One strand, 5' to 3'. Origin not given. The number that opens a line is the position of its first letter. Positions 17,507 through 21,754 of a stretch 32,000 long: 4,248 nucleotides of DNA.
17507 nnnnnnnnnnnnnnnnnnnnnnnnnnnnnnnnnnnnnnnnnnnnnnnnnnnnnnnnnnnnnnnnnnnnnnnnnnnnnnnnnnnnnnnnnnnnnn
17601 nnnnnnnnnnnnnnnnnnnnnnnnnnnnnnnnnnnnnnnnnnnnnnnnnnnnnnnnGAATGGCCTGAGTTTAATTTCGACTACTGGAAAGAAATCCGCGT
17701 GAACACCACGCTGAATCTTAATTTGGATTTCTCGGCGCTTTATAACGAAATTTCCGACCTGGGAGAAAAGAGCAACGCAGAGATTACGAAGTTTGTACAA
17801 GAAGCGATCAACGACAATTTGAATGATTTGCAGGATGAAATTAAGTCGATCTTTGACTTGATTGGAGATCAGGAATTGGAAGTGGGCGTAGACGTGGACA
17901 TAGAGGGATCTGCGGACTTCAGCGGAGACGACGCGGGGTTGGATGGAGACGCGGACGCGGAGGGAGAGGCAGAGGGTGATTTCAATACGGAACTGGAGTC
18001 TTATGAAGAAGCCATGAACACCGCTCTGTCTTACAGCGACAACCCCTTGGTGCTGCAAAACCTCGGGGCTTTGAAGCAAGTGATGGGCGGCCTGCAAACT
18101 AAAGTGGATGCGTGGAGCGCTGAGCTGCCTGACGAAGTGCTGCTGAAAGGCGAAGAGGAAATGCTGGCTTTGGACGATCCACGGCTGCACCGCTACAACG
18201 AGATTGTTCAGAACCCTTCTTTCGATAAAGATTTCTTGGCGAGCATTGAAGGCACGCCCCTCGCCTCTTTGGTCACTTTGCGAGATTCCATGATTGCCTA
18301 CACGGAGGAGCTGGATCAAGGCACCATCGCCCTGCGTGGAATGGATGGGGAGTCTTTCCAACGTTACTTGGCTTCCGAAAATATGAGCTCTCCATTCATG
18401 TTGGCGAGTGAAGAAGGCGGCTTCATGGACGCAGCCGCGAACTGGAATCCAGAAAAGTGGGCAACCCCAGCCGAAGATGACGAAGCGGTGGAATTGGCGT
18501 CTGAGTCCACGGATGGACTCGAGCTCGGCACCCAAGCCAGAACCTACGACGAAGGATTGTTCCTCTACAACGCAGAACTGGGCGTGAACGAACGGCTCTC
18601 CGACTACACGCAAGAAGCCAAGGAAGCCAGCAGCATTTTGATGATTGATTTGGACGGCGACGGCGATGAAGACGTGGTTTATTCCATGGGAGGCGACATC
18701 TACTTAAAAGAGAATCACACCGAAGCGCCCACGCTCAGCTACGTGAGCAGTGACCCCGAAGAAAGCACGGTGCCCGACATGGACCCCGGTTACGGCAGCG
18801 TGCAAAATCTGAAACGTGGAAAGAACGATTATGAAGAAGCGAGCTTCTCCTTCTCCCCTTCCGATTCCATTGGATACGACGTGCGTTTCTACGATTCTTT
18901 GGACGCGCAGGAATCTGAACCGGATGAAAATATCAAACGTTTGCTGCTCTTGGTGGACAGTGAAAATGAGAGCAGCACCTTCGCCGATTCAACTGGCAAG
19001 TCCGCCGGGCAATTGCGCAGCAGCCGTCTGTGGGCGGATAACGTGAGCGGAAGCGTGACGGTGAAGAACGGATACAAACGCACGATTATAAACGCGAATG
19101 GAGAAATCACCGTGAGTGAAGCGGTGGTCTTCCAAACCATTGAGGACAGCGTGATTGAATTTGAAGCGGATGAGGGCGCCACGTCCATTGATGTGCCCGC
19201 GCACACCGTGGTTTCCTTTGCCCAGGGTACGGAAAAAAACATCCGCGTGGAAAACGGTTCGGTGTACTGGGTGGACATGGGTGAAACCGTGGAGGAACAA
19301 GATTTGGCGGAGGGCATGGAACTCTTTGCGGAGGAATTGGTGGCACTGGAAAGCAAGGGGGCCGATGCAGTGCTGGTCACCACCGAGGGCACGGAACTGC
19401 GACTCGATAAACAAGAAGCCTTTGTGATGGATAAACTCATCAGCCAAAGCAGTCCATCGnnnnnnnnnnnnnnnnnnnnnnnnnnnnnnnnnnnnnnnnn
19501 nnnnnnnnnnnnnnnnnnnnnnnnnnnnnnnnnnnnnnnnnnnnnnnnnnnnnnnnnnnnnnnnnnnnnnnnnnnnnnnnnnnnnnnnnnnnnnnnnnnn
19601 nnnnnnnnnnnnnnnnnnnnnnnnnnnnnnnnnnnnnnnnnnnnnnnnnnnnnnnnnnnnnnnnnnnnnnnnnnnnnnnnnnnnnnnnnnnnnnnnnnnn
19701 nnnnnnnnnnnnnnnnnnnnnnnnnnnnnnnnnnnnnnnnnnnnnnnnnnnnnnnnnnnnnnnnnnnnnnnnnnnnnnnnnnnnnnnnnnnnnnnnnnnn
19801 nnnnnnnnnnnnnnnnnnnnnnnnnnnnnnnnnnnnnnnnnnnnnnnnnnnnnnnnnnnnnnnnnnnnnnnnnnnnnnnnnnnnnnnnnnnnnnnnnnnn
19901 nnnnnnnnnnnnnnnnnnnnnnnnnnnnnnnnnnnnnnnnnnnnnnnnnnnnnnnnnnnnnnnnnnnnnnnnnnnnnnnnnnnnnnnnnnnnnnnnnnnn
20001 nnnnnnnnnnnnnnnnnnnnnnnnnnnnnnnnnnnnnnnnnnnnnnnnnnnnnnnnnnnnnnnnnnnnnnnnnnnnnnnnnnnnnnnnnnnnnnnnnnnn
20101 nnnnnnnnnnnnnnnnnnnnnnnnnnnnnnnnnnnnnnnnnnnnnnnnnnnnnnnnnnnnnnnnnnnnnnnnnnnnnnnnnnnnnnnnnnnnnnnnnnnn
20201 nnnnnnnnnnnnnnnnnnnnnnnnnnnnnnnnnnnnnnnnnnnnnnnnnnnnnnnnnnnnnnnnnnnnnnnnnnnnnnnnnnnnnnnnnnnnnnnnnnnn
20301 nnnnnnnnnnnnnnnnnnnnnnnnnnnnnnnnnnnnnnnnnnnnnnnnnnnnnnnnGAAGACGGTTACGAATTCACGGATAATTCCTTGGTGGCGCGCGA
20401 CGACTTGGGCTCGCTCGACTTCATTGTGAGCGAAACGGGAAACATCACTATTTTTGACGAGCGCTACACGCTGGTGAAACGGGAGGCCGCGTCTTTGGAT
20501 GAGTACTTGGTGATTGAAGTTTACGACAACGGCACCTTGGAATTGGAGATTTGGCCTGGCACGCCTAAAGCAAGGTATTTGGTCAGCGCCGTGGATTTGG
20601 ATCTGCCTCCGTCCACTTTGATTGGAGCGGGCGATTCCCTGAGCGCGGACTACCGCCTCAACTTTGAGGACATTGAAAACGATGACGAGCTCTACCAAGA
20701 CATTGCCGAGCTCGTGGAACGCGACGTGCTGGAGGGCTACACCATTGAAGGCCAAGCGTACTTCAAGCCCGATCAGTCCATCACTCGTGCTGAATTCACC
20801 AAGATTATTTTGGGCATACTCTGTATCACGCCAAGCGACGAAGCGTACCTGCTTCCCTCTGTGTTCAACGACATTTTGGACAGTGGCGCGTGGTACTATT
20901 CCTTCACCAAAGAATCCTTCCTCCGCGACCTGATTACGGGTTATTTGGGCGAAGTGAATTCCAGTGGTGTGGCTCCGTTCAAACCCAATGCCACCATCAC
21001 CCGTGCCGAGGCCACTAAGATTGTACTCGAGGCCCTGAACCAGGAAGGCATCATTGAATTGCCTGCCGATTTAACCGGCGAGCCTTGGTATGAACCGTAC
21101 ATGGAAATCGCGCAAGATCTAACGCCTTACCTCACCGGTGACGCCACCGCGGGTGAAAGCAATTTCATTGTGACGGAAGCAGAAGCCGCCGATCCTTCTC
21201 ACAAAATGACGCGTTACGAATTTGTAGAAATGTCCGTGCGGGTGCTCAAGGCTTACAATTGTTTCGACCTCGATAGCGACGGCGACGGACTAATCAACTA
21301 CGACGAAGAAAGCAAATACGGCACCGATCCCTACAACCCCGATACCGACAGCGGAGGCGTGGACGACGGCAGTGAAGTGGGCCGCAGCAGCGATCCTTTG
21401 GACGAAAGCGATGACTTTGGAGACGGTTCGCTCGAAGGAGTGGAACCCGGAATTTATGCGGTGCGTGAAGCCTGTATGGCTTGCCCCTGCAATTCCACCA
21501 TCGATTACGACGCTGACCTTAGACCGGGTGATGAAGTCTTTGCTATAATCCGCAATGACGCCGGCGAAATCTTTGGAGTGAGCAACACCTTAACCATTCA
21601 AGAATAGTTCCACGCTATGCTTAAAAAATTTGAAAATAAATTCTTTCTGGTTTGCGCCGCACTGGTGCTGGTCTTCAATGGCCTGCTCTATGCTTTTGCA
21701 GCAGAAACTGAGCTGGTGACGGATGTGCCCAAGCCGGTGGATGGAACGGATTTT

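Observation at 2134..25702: Locus-level hypothesis: a pilus machine, a wall-anchored giant fibre and an accessory cassette as one surface-attachment system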

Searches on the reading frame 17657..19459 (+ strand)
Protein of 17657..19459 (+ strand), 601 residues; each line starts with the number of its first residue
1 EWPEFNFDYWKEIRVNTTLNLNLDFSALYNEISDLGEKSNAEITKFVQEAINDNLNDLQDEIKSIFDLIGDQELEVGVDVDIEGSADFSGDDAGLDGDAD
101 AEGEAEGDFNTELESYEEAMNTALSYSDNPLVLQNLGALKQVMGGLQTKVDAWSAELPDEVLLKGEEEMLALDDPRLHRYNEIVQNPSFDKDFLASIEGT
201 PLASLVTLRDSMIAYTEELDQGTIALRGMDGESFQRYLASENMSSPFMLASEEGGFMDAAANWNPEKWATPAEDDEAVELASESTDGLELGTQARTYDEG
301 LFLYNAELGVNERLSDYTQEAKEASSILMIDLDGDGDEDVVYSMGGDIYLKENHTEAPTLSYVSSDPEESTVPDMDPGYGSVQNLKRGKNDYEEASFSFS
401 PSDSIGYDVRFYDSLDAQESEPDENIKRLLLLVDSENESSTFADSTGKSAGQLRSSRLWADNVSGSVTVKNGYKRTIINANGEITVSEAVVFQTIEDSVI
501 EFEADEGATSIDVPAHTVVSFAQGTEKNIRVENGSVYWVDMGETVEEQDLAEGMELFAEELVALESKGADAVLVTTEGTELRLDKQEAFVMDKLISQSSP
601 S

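Call 49: search_protein_families(library=pfam, proteins=[window:17657-19459:+], max_evalue=1)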
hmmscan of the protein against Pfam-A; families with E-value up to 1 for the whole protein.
window:17657-19459:+ (601 aa): 1 family
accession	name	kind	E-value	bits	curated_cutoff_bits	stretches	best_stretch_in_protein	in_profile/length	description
PF05388.16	Carbpep_Y_N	-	0.16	12.7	25.8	1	15-66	31-84/127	Carboxypeptidase Y pro-peptide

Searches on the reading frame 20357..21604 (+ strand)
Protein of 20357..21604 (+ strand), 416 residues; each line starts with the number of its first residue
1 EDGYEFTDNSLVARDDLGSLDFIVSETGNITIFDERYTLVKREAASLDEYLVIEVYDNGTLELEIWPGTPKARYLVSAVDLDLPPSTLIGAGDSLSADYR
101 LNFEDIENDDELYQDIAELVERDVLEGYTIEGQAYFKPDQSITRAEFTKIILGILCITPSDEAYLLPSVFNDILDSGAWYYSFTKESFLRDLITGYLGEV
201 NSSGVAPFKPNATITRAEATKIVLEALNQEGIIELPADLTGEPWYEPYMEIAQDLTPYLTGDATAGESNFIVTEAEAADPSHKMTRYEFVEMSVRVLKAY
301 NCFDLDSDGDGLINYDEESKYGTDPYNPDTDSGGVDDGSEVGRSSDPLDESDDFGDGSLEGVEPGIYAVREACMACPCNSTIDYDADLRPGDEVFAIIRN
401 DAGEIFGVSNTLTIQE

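Call 49: search_protein_families(library=pfam, proteins=[window:20357-21604:+], max_evalue=1)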
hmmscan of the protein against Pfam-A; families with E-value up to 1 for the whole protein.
window:20357-21604:+ (416 aa): 3 families
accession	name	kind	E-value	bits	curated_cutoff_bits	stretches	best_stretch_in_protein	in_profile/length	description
PF00395.25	SLH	-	1.9e-10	41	20.8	2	103-147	2-43/44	S-layer homology domain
PF18884.5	TSP3_bac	-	0.00056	20.1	25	1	306-328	1-22/22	Bacterial TSP3 repeat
PF00036.39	EF-hand_1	-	0.5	10.5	25.4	0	305-317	9-21/29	EF hand domain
